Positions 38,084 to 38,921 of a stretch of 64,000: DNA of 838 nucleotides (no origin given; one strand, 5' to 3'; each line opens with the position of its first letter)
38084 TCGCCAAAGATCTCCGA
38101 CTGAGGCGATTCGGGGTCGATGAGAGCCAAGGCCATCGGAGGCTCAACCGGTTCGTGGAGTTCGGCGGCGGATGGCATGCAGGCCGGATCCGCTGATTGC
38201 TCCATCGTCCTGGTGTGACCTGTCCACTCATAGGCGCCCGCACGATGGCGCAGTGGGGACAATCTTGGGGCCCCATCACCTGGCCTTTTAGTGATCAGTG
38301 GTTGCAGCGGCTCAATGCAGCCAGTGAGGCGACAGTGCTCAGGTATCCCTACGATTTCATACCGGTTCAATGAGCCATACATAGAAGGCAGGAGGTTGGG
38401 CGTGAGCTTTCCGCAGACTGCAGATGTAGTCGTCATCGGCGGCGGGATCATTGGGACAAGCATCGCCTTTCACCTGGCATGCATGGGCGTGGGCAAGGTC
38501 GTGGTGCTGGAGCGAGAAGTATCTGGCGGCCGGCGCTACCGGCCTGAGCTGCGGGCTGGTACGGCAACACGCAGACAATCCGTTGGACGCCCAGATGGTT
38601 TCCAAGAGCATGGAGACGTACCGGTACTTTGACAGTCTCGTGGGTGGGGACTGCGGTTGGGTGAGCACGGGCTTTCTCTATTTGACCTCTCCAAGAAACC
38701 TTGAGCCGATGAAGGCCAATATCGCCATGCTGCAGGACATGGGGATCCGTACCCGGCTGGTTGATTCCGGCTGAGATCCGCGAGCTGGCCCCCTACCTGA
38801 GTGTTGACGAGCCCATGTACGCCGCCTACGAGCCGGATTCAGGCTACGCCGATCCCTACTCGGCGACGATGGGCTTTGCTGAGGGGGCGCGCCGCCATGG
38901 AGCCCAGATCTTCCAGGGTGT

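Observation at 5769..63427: Pervasive frameshifts: at least 15 recognisable genes are split across reading frames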

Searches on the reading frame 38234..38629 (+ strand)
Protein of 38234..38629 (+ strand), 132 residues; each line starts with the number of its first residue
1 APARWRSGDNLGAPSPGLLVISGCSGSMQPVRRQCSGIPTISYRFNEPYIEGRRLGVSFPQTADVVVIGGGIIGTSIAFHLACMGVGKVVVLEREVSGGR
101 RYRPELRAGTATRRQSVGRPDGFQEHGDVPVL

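Call 19: search_protein_families(library=pfam, max_evalue=0.01, proteins=[window:38234-38629:+])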
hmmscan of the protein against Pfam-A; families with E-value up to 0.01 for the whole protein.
window:38234-38629:+ (132 aa): 5 families
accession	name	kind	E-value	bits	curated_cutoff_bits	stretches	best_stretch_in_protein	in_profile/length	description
PF01266.30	DAO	-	1e-08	35.6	27.9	1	64-98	1-35/353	FAD dependent oxidoreductase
PF07992.20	Pyr_redox_2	-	0.00065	19.7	26.1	1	63-108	143-187/291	Pyridine nucleotide-disulphide oxidoreductase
PF01946.23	Thi4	-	0.00088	19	26.2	1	63-99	18-54/235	Thi4 family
PF01488.26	Shikimate_DH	-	0.0036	17.8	24.3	1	61-98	11-48/138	Shikimate / quinate 5-dehydrogenase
PF13450.12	NAD_binding_8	-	0.0055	17.4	21.9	1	67-102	1-36/68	NAD(P)-binding Rossmann-like domain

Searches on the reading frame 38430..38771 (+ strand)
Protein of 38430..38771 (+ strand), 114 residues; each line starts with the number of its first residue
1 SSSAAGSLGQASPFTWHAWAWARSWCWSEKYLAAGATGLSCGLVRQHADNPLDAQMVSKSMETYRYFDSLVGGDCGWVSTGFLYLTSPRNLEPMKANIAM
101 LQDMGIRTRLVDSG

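Call 19: search_protein_families(library=pfam, max_evalue=0.01, proteins=[window:38430-38771:+])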
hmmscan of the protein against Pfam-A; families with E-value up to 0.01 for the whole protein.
window:38430-38771:+ (114 aa): 1 family
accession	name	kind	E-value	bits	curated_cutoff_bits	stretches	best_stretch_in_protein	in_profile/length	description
PF01266.30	DAO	-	1.3e-06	28.6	27.9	1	29-113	29-121/353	FAD dependent oxidoreductase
